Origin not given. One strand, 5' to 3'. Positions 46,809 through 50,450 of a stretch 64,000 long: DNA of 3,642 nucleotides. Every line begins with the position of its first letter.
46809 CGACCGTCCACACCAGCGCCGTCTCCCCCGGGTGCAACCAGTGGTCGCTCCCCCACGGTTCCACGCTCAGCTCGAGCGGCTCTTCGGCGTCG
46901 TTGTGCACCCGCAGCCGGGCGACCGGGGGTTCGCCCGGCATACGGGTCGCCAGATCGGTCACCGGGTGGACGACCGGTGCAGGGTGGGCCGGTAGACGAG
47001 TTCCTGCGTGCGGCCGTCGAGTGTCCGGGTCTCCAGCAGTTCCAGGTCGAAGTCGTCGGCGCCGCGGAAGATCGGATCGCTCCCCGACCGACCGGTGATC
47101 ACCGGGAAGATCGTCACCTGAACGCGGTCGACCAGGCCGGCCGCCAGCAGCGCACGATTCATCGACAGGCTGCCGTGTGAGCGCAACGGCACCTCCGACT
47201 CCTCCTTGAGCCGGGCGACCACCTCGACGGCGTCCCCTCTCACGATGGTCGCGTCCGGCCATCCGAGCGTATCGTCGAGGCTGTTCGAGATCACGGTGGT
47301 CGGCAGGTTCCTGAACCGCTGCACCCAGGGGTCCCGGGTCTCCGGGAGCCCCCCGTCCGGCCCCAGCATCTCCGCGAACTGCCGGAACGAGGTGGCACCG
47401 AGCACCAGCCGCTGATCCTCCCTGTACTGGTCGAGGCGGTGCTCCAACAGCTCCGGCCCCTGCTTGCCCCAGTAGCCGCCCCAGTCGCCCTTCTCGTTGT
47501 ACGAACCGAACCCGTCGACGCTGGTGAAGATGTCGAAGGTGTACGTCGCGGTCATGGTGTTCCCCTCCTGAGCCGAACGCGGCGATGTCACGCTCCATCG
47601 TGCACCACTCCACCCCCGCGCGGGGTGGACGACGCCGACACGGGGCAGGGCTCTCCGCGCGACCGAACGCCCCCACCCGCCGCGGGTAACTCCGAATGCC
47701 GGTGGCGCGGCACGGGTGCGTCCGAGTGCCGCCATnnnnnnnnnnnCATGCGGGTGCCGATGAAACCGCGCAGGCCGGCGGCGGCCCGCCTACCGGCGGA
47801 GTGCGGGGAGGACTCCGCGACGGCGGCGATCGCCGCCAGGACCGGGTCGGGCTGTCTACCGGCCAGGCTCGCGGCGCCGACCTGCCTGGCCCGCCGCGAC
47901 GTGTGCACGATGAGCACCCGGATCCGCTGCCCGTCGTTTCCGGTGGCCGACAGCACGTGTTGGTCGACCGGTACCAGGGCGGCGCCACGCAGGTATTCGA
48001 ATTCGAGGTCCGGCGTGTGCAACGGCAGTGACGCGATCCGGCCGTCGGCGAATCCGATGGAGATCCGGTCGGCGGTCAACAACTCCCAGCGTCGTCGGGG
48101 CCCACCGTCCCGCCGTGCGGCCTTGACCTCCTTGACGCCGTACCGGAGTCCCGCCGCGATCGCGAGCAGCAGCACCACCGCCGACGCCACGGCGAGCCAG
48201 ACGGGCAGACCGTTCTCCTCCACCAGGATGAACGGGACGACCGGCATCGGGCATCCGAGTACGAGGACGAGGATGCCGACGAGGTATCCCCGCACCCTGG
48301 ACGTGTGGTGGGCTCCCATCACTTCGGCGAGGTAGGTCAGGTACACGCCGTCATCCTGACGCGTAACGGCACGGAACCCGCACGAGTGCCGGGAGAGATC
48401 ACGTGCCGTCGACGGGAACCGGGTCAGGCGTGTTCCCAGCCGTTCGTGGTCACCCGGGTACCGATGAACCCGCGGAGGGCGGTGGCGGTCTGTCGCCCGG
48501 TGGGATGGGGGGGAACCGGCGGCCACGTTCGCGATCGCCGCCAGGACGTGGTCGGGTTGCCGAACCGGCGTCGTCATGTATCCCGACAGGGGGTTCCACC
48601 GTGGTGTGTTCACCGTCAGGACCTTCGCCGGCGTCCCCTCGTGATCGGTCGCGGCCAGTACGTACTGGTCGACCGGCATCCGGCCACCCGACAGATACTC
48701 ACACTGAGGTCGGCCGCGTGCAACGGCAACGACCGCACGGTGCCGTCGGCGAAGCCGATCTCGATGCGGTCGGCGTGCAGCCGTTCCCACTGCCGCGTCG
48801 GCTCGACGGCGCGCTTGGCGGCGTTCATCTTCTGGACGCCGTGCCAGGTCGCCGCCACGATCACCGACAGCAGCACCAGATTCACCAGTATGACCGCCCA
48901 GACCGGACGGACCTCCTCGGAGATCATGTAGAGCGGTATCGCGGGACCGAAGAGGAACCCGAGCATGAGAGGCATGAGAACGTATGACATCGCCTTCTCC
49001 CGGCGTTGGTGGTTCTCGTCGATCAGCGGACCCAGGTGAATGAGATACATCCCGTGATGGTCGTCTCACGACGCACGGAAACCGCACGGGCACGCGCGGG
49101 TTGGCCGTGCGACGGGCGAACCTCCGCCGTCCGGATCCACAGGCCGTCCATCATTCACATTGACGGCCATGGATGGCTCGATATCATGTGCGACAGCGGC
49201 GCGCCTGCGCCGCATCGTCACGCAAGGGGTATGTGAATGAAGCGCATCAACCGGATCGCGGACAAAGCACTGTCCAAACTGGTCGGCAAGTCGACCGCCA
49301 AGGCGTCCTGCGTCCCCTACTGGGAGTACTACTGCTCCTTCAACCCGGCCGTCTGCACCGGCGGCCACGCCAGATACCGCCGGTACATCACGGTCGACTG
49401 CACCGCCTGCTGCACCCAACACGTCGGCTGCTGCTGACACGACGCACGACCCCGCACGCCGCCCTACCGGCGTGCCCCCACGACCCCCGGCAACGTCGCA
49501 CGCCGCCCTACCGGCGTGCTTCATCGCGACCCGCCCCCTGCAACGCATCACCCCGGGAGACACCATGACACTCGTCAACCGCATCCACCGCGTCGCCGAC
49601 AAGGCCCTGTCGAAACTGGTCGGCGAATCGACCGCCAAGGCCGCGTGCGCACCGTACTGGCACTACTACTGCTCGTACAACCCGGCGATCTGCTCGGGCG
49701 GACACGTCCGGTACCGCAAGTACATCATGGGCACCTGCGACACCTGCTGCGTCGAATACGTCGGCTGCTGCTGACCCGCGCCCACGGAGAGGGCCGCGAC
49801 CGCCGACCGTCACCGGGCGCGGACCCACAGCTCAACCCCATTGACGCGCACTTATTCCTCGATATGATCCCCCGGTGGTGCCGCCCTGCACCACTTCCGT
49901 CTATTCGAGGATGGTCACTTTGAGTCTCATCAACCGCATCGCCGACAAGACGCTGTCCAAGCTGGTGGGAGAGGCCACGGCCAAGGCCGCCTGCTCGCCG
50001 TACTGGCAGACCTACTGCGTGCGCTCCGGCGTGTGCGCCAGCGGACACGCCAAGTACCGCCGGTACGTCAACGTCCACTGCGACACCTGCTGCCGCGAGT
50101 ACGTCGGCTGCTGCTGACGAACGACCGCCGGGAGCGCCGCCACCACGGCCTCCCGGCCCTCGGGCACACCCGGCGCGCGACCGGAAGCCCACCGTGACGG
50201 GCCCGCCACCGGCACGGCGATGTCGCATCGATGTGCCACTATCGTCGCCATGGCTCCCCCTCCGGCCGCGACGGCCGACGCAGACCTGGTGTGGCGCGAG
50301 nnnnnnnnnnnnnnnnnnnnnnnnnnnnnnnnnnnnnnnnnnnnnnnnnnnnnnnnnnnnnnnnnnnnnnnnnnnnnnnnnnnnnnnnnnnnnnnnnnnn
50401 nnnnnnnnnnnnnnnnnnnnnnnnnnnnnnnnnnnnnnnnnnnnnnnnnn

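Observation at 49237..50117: Three tandem paralogous 8-cysteine small proteins with a conserved amphipathic leader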

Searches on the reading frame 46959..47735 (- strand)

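Call 9: search_protein_families(library=pfam, proteins=[window:46959-47735:-], max_evalue=0.01)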
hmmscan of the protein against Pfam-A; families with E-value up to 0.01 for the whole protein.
window:46959-47735:- (258 aa): 1 family
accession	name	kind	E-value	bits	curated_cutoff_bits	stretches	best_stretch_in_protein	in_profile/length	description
PF01872.23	RibD_C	-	4.3e-14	53.2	24.1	1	66-241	4-193/197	RibD C-terminal domain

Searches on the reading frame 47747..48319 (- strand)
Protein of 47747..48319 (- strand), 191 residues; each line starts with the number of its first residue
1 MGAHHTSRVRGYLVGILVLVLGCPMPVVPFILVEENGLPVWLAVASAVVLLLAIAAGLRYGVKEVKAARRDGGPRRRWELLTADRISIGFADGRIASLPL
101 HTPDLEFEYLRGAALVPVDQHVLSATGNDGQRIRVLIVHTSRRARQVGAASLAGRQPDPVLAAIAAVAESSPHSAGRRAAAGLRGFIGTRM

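Call 69: search_protein_families(library=pfam, proteins=[window:47747-48319:-], max_evalue=1)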
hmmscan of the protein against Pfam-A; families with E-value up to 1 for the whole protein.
seq(191 aa): 1 family
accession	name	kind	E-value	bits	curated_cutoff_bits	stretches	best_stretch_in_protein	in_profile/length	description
PF04103.21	CD20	-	0.34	11.4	27.9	1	13-61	8-56/156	CD20-like family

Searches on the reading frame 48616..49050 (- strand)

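Call 9: search_protein_families(library=pfam, proteins=[window:48616-49050:-], max_evalue=0.01)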
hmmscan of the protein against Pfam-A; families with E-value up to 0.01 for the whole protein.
window:48616-49050:- (144 aa): 1 family
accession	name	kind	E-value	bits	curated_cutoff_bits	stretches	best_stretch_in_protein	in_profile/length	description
PF07690.21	MFS_1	-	0.0006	19.3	33.4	1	15-70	117-172/347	Major Facilitator Superfamily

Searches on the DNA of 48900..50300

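Call 90: search_rna_families(source=window, start=48900, end=50300, threshold=evalue, max_evalue=1)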
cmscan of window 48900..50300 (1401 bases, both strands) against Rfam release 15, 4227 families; matches with E-value up to 1: 0.
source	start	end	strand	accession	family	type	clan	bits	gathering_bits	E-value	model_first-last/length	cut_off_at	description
